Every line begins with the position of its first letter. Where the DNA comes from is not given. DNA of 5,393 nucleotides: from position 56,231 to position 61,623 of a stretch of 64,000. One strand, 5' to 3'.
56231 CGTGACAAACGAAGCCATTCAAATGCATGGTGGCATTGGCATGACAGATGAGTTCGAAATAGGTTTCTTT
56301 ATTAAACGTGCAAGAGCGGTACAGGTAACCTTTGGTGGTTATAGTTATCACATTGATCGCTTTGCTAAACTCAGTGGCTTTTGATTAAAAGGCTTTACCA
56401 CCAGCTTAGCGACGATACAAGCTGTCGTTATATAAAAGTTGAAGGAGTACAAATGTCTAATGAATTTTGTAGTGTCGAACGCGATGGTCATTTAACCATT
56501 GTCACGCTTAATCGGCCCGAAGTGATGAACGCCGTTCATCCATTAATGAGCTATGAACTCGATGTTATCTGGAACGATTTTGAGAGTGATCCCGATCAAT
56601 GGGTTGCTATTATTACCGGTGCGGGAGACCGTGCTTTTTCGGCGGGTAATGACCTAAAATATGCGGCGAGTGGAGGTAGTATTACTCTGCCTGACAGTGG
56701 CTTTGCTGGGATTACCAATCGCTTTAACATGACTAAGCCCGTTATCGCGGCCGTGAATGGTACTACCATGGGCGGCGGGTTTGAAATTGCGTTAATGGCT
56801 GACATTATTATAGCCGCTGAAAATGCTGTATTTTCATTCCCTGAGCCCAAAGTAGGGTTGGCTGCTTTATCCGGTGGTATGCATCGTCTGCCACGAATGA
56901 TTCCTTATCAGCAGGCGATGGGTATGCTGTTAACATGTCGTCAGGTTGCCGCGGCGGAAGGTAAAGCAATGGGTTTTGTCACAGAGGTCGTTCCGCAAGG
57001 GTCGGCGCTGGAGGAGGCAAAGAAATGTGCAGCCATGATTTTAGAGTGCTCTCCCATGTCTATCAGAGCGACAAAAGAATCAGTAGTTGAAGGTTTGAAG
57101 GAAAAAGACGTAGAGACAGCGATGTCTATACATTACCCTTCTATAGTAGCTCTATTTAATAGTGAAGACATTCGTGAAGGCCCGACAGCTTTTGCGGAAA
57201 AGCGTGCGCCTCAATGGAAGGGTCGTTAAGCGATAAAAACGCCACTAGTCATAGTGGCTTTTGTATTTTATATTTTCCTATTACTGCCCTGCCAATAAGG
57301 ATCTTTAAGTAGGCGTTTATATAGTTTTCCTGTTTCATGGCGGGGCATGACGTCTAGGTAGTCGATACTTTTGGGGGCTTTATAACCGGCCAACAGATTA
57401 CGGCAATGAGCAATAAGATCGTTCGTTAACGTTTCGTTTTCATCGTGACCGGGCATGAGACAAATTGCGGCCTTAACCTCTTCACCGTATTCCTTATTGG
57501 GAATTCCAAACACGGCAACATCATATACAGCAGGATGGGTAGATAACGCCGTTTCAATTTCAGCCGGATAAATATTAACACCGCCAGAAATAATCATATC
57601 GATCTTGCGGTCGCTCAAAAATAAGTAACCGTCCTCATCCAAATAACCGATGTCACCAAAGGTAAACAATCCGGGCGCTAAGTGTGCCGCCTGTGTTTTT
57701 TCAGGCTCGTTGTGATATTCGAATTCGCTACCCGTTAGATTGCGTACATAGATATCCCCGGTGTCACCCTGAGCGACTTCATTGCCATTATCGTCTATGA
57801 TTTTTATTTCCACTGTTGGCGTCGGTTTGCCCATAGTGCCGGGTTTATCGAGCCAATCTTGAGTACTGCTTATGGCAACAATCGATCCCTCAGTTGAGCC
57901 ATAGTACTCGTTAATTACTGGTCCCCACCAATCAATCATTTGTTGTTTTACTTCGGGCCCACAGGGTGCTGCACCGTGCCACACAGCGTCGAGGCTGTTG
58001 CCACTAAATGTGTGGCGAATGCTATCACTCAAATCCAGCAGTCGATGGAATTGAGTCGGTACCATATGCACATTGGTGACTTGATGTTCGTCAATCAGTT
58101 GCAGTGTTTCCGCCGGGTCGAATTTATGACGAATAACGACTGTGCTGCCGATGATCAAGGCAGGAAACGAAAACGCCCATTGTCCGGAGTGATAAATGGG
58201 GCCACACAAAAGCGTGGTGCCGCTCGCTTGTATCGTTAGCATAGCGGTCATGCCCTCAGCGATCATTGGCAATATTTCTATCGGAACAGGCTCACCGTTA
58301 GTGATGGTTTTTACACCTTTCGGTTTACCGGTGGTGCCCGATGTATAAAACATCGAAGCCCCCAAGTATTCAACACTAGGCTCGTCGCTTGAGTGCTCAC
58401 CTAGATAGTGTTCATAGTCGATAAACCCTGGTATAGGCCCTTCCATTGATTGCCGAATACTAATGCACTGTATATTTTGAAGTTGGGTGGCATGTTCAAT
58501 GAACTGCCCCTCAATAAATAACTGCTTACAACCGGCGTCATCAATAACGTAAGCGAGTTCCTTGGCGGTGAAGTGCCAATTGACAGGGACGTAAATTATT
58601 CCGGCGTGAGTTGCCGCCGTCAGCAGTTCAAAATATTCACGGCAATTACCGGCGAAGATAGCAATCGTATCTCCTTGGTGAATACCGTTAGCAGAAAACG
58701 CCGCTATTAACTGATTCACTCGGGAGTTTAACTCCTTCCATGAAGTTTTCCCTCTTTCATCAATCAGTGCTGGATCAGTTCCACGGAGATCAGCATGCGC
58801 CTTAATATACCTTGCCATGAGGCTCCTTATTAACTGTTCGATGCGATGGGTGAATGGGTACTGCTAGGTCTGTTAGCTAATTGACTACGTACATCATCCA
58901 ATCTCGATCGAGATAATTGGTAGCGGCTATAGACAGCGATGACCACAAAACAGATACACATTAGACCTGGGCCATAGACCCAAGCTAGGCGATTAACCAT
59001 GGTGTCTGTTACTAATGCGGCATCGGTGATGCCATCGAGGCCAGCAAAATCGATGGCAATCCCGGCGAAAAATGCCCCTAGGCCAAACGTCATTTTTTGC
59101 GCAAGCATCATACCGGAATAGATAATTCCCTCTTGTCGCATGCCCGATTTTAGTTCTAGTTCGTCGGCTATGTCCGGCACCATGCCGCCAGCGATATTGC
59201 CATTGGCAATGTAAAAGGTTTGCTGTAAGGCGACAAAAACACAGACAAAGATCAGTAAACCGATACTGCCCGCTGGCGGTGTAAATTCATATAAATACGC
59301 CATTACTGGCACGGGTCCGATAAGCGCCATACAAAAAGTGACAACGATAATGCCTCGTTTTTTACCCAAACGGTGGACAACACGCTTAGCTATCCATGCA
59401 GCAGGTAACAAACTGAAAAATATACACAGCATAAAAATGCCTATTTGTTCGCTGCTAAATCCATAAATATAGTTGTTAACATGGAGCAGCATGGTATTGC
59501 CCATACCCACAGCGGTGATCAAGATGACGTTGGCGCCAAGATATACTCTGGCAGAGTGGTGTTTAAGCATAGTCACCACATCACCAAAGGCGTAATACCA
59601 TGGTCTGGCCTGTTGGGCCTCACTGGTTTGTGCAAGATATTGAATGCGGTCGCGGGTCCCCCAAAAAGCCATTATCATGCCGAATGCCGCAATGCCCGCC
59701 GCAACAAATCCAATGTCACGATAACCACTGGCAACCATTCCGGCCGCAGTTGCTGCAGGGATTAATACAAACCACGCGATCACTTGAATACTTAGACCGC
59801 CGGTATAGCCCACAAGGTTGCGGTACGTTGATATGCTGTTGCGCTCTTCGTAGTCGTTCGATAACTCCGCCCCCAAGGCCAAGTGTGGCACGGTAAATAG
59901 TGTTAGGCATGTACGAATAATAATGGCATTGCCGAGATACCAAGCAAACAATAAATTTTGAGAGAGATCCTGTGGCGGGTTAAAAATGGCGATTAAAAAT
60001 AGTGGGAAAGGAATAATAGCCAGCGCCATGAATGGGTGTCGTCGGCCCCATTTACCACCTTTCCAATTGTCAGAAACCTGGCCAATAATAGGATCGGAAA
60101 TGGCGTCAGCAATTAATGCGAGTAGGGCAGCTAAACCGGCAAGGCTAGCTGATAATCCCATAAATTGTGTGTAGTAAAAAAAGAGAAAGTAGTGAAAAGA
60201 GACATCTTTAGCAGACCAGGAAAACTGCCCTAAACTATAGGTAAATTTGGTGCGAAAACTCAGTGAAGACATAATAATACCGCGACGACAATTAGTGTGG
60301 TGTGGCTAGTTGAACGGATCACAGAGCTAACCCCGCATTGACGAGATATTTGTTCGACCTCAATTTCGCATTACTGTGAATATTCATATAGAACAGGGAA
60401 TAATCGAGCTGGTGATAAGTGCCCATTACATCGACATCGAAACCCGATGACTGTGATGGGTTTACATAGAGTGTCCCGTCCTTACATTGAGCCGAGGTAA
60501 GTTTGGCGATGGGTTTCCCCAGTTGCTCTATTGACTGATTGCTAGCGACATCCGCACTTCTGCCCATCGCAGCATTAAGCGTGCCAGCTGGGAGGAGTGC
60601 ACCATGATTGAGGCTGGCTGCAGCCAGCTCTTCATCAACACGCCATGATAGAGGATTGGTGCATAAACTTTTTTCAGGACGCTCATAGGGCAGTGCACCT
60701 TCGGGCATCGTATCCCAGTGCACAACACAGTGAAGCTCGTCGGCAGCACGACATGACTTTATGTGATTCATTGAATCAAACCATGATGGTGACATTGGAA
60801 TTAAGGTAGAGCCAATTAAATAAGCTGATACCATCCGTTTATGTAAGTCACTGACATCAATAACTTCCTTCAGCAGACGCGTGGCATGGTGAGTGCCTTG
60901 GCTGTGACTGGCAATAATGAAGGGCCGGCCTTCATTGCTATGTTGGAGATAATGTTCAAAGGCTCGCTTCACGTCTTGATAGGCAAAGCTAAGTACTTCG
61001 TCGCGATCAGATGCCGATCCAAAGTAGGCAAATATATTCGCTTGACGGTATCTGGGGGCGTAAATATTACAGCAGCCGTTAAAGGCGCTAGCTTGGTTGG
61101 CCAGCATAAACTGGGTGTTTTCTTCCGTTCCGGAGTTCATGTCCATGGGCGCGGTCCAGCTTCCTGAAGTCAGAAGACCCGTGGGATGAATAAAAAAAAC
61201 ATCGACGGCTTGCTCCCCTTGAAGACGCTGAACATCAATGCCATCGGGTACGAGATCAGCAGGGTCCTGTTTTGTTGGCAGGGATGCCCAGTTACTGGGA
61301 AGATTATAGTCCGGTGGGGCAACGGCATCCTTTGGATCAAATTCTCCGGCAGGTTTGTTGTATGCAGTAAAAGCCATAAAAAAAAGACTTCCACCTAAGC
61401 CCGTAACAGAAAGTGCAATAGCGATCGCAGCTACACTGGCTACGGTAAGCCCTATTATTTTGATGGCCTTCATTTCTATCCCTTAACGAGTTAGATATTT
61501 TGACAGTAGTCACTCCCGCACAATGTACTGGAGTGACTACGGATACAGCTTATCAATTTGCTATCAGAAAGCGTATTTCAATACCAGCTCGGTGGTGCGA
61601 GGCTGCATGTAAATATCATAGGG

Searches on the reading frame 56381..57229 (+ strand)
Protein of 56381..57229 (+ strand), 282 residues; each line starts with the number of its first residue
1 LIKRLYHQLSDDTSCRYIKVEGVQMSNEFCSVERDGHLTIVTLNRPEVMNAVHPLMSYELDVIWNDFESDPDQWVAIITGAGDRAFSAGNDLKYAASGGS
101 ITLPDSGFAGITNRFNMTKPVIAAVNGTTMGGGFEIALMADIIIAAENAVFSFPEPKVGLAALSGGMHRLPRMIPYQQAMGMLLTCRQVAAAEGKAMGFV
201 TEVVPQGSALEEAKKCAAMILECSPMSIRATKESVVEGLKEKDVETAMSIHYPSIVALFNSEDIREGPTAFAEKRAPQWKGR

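Call 8: search_protein_families(library=pfam, proteins=[window:56381-57229:+])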
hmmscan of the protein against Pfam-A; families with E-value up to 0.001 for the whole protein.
window:56381-57229:+ (282 aa): 2 families
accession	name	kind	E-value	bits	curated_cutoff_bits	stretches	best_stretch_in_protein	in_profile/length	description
PF00378.25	ECH_1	-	5e-61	206.6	27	1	37-281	5-250/251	Enoyl-CoA hydratase/isomerase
PF16113.10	ECH_2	-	2.5e-34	119.7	27.2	2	39-207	2-175/335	Enoyl-CoA hydratase/isomerase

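Call 56: search_protein_families(library=ncbifam, proteins=[window:56381-57229:+])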
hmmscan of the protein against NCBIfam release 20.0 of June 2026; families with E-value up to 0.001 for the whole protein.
window:56381-57229:+ (282 aa): 72 families (the best 25 are shown)
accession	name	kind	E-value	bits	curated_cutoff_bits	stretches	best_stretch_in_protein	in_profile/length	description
NF042430.2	EnCoAhydt_DpgD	equivalog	3.6e-77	259.3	400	1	33-282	2-258/258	enoyl-CoA-hydratase DpgD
NF051848.1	EnCoAHydtEchA19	equivalog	2.7e-74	250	400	1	30-282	2-258/258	enoyl-CoA hydratase EchA19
NF006100.0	PRK08252.1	subfamily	5.6e-70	235.8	282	1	30-282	5-254/254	crotonase/enoyl-CoA hydratase family protein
NF002936.2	PRK03580.1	equivalog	2.9e-62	210.4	500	1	30-282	5-261/261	crotonobetainyl-CoA hydratase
NF005864.0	PRK07799.1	equivalog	2.2e-60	204.1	316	1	26-282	6-266/266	crotonase/enoyl-CoA hydratase family protein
NF006007.0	PRK08138.1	subfamily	1.3e-52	178.8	355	1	32-282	11-261/261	enoyl-CoA hydratase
NF005126.0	PRK06563.1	subfamily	2.1e-52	178.1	261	1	26-282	5-263/263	crotonase/enoyl-CoA hydratase family protein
NF004517.0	PRK05862.1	equivalog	3.6e-51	174.2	396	1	25-281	1-256/257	enoyl-CoA hydratase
NF004475.0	PRK05809.1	subfamily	2.7e-49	168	394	1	31-281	7-259/260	short-chain-enoyl-CoA hydratase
NF006566.0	PRK09076.1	subfamily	4.5e-49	167.4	286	1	31-280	8-258/260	enoyl-CoA hydratase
NF006108.0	PRK08259.1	equivalog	2.4e-48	164.9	273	1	30-273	5-246/256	crotonase/enoyl-CoA hydratase family protein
NF005802.0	PRK07657.1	equivalog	2e-47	161.9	363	1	35-281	11-259/260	enoyl-CoA hydratase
NF004781.0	PRK06127.1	subfamily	7.3e-46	157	291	1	30-282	13-269/269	enoyl-CoA hydratase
NF007239.0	PRK09674.1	equivalog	3.4e-45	154.5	371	1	32-282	8-257/257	2,3-dehydroadipyl-CoA hydratase PaaF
NF004634.0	PRK05980.1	equivalog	3.2e-43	148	375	1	32-280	7-261/263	crotonase/enoyl-CoA hydratase family protein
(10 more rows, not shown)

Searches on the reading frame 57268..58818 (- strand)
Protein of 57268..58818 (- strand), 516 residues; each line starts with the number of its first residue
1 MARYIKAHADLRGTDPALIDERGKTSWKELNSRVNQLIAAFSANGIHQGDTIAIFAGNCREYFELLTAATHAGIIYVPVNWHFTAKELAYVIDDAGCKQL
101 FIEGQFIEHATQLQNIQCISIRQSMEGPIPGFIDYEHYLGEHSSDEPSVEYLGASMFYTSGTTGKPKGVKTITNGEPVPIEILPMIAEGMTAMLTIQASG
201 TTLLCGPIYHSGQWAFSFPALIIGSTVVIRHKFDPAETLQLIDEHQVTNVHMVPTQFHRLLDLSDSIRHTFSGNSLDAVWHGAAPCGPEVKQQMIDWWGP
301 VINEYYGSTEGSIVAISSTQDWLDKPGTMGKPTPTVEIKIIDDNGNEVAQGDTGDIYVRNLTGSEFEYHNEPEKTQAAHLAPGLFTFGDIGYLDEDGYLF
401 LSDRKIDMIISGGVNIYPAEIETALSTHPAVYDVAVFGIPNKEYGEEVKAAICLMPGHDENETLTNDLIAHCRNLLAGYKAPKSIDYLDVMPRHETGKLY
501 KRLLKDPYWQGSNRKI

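Call 8: search_protein_families(library=pfam, proteins=[window:57268-58818:-])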
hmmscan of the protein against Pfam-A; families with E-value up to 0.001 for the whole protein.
window:57268-58818:- (516 aa): 2 families
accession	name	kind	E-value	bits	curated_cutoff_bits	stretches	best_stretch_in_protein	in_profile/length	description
PF00501.34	AMP-binding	-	9.8e-66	222.5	29.9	1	8-360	4-376/384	AMP-binding enzyme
PF13193.12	AMP-binding_C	-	3.8e-15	57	24.5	1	420-498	1-76/76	AMP-binding enzyme C-terminal domain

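Call 56: search_protein_families(library=ncbifam, proteins=[window:57268-58818:-])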
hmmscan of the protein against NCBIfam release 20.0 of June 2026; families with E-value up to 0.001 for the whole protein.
window:57268-58818:- (516 aa): 105 families (the best 25 are shown)
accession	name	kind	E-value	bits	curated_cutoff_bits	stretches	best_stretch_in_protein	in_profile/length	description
NF009071.0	PRK12406.1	subfamily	4.7e-149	497.1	701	1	21-516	9-510/510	acyl-CoA synthetase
NF038341.1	ligase_FadD4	exception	3.8e-130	434.6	850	1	15-506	11-502/506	fatty-acid--CoA ligase FadD4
NF004837.0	PRK06187.1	subfamily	5.7e-112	374.6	476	1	3-514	12-528/531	long-chain-fatty-acid--CoA ligase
NF009929.0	PRK13390.1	equivalog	3.9e-111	371.9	951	1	6-504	4-500/501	acyl-CoA synthetase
NF005307.0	PRK06839.1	equivalog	4e-92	309.4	748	1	2-504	5-489/496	o-succinylbenzoate--CoA ligase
NF052269.1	Staph_lig_FadD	equivalog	3.3e-91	306.1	650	1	4-504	5-489/499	long-chain-fatty-acid--CoA ligase FadD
NF006182.0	PRK08316.1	subfamily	4.2e-90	302.7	663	1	16-509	28-518/523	fatty acyl-CoA synthetase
NF009921.1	PRK13382.1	exception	6e-84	282.7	850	1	9-504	46-528/529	acyl-CoA ligase FadD12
NF005676.0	PRK07470.1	equivalog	1.8e-78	264.5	774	1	2-506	23-527/544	acyl-CoA synthetase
NF005859.1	PRK07788.1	exception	1.2e-77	261.7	875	1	15-506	74-556/560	long-chain-fatty-acid--CoA ligase FadD2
NF002966.0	PRK03640.1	equivalog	1.4e-77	261.4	556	1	2-506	5-478/483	o-succinylbenzoate--CoA ligase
NF005801.1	PRK07656.1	equivalog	1.9e-76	257.7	657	1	5-505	7-500/500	FadD3 family acyl-CoA ligase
NF009233.0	PRK12583.1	subfamily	2.8e-74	250.5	832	2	155-506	205-548/558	fatty acid CoA ligase family protein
NF005857.1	PRK07786.1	exception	3.1e-74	250.3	733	1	7-506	17-510/513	fatty-acid--CoA ligase FadD5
NF004797.0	PRK06145.1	equivalog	4.9e-73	246.2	850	1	5-508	8-495/499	acyl-CoA synthetase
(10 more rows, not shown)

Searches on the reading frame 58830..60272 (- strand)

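Call 8: search_protein_families(library=pfam, proteins=[window:58830-60272:-])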
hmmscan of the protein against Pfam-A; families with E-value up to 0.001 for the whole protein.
window:58830-60272:- (480 aa): 1 family
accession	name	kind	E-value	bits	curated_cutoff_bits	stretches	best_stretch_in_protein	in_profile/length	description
PF13347.12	MFS_2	-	1.7e-72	244.8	27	1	12-454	2-426/427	MFS/sugar transport protein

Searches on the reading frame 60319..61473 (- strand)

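Call 33: search_protein_families(library=pfam, proteins=[window:60319-61473:-])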
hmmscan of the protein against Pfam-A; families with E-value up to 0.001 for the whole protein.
window:60319-61473:- (384 aa): 2 families
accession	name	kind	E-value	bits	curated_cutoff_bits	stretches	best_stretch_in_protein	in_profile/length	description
PF11288.14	DUF3089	-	1.5e-57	194.9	23.4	1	90-280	1-207/207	Protein of unknown function (DUF3089)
PF12697.13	Abhydrolase_6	-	0.00087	20.5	26.3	0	92-254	1-121/217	Alpha/beta hydrolase family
